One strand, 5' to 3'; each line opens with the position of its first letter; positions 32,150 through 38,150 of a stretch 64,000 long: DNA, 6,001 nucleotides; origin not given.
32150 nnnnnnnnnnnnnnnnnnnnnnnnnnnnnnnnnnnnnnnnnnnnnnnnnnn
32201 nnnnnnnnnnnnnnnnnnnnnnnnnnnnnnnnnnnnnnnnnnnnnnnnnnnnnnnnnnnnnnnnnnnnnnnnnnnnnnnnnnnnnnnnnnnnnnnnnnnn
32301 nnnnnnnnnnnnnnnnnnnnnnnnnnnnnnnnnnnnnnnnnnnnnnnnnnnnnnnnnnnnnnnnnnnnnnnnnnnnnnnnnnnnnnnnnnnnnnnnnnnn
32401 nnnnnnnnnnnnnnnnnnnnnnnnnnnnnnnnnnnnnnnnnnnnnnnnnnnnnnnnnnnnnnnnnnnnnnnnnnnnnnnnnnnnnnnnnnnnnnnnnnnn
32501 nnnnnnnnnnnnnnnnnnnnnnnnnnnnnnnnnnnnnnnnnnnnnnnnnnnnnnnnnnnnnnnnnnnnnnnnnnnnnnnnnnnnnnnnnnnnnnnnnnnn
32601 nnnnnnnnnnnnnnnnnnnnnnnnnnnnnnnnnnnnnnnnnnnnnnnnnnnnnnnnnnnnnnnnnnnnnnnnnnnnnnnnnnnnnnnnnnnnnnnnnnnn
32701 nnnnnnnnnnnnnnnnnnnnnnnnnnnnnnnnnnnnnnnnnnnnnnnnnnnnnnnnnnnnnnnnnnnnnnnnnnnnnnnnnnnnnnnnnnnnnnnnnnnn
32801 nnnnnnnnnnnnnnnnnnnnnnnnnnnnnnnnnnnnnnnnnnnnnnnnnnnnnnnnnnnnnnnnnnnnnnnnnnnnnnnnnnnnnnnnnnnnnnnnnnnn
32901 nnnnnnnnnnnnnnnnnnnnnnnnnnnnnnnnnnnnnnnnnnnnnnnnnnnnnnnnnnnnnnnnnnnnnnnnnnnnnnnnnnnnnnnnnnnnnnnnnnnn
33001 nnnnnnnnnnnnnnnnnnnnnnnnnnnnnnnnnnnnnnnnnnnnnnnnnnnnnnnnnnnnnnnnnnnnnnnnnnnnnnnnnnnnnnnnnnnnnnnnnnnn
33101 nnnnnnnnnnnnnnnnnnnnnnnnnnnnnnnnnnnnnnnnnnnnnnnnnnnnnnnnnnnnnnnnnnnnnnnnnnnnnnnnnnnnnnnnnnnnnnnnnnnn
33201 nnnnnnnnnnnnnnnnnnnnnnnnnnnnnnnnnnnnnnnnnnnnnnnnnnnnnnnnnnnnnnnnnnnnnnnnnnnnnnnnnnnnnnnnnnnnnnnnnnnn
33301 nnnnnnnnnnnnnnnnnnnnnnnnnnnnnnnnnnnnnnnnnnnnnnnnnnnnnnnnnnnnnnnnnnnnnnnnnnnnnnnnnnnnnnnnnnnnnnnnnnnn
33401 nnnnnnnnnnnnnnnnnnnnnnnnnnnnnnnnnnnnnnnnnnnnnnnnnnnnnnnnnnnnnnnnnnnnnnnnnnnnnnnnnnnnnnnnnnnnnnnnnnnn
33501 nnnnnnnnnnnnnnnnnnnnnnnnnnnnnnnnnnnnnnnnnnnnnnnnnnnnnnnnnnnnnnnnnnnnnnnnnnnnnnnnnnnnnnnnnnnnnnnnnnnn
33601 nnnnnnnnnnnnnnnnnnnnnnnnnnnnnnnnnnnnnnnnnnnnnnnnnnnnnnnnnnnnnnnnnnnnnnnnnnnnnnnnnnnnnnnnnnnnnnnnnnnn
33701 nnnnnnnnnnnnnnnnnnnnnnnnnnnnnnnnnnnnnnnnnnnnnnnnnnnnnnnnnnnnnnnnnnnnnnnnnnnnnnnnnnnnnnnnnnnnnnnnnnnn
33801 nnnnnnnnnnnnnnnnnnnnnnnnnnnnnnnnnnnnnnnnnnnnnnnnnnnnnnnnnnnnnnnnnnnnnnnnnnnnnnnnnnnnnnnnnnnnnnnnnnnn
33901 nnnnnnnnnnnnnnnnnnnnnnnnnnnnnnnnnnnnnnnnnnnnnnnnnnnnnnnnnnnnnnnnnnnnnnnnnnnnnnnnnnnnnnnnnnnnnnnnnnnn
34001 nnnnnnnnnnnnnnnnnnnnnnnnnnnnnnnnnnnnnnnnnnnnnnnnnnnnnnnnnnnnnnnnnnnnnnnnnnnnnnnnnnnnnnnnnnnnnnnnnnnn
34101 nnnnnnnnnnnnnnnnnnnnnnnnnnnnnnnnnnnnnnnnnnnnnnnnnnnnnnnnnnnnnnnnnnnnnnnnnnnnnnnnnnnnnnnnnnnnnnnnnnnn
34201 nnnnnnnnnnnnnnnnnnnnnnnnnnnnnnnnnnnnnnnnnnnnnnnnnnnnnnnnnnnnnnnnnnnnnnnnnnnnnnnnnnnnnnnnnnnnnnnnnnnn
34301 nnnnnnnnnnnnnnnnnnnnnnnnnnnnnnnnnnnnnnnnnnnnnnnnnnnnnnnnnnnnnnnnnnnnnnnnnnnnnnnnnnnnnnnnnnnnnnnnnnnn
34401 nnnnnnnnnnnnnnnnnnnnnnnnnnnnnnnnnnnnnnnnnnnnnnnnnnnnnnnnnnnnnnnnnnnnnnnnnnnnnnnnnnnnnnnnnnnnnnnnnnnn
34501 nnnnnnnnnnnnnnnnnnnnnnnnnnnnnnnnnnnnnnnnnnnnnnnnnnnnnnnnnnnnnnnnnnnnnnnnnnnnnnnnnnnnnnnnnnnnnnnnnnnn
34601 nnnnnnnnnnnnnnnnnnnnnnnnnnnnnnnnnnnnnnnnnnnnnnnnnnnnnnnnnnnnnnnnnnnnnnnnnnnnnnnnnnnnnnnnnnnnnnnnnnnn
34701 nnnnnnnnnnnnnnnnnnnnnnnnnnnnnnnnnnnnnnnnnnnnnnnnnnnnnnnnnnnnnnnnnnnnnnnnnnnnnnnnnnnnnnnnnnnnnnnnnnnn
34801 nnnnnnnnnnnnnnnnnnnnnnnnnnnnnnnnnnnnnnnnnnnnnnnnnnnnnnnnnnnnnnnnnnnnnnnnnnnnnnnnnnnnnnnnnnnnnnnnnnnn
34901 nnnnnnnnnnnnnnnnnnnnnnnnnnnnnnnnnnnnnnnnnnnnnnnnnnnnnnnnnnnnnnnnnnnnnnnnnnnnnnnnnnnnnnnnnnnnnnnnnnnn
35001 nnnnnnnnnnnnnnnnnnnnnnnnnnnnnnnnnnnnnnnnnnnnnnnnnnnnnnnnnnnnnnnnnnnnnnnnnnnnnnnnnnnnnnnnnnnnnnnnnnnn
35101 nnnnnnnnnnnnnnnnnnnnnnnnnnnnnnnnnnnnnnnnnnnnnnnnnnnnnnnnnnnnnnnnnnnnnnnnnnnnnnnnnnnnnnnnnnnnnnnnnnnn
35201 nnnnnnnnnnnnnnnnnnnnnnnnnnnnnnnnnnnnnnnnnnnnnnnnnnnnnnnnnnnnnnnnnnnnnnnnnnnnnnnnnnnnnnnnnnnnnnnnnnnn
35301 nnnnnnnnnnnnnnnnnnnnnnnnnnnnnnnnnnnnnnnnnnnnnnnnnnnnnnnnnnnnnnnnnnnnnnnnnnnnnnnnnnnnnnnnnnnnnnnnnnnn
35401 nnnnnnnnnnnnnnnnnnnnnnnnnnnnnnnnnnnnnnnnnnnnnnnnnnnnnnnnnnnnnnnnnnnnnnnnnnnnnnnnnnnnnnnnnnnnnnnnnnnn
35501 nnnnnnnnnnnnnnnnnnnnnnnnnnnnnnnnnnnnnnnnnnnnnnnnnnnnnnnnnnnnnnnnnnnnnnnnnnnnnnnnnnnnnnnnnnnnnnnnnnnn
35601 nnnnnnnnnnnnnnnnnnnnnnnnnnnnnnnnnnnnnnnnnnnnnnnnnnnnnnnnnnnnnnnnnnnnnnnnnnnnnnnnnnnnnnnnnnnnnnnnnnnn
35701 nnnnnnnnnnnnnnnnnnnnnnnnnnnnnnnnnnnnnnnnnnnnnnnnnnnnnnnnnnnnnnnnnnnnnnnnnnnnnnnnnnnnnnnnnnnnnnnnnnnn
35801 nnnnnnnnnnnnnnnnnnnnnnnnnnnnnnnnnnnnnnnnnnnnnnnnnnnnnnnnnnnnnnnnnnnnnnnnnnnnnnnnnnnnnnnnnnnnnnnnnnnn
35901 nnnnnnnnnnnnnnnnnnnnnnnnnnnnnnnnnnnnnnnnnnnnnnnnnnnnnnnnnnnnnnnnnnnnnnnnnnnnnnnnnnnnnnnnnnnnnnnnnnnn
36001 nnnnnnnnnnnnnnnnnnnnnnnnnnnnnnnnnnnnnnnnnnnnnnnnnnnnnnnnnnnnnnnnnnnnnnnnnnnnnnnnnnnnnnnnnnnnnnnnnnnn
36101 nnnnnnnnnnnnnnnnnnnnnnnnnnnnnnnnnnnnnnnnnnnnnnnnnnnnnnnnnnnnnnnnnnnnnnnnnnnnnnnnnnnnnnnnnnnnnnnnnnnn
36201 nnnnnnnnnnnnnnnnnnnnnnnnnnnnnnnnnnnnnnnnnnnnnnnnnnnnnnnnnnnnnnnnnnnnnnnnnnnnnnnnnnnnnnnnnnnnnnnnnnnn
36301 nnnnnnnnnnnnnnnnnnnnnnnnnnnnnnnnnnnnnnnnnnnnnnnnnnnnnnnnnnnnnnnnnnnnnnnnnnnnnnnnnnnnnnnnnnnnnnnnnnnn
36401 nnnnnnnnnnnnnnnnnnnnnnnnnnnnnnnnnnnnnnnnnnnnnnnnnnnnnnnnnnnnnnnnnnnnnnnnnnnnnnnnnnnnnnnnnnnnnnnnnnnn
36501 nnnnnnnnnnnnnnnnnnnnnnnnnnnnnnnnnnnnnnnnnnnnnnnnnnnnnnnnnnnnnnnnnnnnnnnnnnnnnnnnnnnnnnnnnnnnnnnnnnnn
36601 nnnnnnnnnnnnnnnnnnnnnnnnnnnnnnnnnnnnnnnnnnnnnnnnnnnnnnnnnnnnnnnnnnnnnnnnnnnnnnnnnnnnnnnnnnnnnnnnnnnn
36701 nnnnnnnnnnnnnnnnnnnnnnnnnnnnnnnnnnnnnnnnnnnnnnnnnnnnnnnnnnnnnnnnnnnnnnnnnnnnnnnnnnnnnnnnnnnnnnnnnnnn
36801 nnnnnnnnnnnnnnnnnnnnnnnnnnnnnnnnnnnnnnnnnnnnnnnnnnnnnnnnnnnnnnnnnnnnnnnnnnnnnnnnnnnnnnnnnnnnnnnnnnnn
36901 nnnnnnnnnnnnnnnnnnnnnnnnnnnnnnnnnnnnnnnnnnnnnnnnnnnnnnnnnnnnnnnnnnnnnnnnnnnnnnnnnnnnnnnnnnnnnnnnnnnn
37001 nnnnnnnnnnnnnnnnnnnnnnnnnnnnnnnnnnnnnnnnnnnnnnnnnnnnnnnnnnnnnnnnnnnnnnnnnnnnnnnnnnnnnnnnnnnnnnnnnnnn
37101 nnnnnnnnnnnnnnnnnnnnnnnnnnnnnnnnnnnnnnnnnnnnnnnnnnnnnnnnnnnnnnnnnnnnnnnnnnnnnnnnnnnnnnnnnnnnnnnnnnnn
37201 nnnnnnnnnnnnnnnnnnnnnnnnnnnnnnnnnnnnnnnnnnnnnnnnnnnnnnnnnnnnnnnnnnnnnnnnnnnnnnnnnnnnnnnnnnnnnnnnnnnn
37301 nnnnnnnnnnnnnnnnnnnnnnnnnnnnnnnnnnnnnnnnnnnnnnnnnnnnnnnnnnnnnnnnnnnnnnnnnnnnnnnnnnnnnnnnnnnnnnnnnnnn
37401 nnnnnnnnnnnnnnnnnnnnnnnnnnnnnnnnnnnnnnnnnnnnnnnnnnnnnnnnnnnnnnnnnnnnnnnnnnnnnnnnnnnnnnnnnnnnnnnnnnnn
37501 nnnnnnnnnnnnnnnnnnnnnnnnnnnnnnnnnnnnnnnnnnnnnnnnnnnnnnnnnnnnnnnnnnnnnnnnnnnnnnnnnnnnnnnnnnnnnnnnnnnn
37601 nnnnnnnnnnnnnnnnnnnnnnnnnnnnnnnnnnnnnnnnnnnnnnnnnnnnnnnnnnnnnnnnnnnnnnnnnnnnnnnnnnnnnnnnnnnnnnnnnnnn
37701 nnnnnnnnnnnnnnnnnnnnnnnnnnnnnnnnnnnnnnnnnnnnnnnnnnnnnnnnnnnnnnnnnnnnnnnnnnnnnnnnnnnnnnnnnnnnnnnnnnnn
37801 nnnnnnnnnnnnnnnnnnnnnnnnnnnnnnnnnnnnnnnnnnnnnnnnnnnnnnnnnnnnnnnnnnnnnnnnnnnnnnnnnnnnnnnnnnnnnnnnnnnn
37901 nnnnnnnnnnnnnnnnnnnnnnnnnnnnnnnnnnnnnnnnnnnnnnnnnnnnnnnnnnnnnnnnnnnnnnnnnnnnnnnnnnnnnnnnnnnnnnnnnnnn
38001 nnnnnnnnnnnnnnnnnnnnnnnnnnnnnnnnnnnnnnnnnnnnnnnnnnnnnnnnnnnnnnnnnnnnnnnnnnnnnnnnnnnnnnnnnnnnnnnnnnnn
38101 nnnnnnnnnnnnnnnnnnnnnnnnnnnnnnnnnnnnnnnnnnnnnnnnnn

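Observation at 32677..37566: Tandem array of four short flagellin genes (three near-identical, one divergent) with FlaG embedded and no fliD/fliS nearby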

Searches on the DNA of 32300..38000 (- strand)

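Call 43: search_rna_families(source=window, start=32300, end=38000, threshold=evalue, max_evalue=5)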
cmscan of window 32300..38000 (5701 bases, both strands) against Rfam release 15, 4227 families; matches with E-value up to 5: 10.
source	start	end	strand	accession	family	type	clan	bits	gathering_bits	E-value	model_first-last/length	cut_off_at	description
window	34769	34850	-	RF01859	Phe_leader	Cis-reg; leader;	-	29.8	55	0.057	1-125/125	no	Phenylalanine leader peptide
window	32610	32745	+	RF02632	Hrs10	Gene; sRNA;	-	27.6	108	0.007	1-148/148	no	Hfq-regulated sRNA 10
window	36658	36709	-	RF00464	mir-92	Gene; miRNA;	CL00137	23.3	47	0.019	1-80/80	no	mir-92 microRNA precursor family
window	34768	34841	-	RF02871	ncS54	Gene; sRNA;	-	23.3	43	0.056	1-79/79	no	Burkholderia sRNA 54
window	32616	32678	-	RF01793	ffh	Gene; sRNA;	-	21.5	35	1.3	1-52/52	no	ffh sRNA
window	34768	34857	-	RF02450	ncr1175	Gene; sRNA;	-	21.3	60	1.9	1-110/110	no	Bacillus sRNA ncr1175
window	35011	35071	-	RF02946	cow-rumen-1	Gene; sRNA;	-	21.1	53.4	0.24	1-61/61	no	cow-rumen-1 RNA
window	34767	34848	-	RF02869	ncS025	Gene; sRNA;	-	20.8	46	2.4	1-85/85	no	Burkholderia sRNA 25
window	36014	36099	+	RF00593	snoU83B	Gene; snRNA; snoRNA; CD-box;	-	19.4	35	2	1-94/94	no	Small nucleolar RNA U83B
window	34769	34870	-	RF02344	ar14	Gene; sRNA;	-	18.3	58.8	3.6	1-123/123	no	Alphaproteobacterial ar14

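Call 66: search_rna_families(source=L009, start=7040, end=7330, threshold=evalue, max_evalue=10)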
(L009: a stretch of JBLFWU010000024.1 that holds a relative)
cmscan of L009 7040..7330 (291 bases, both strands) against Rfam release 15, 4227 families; matches with E-value up to 10: 4.
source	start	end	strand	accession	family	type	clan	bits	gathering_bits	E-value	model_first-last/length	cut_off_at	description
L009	7233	7291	+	RF02068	STnc480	Gene; sRNA;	-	18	72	3.8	1-72/72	no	Enterobacterial sRNA STnc480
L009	7236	7280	-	RF02838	Ref55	Gene; sRNA;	-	17.1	43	7.4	1-54/54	no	Enterococcus sRNA 55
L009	7148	7218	+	RF00521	SAM_alpha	Cis-reg; riboswitch;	-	12.7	36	1.8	1-79/79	no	Alpha-proteobacteria SAM riboswitch aptamer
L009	7244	7255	-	RF01151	snoU82P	Gene; snRNA; snoRNA; CD-box;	-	8.5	42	9.8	44-55/55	no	Small nucleolar RNA U82P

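Call 67: search_rna_families(source=window, start=37560, end=37810, threshold=evalue, max_evalue=10)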
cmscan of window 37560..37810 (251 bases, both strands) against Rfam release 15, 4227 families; matches with E-value up to 10: 4.
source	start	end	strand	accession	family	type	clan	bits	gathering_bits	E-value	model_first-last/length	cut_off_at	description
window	37703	37785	-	RF03585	mir-3938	Gene; miRNA;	-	14.6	94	3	1-88/88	no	mir-3938 microRNA precursor family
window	37704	37782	+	RF03856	mir-1188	Gene; miRNA;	-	13.3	106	6.2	1-82/82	no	mir-1188 microRNA precursor family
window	37714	37776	-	RF01689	AdoCbl-II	Cis-reg; riboswitch;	CL00101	13.1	36.5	4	1-81/81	no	AdoCbl-II (Cobalamin/B12) riboswitch aptamer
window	37729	37807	-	RF04338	Plastid-psbJ-2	Cis-reg;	CL00152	11.5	65.6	8.4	1-144/144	no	Plastid-psbJ-2 3UTR RNA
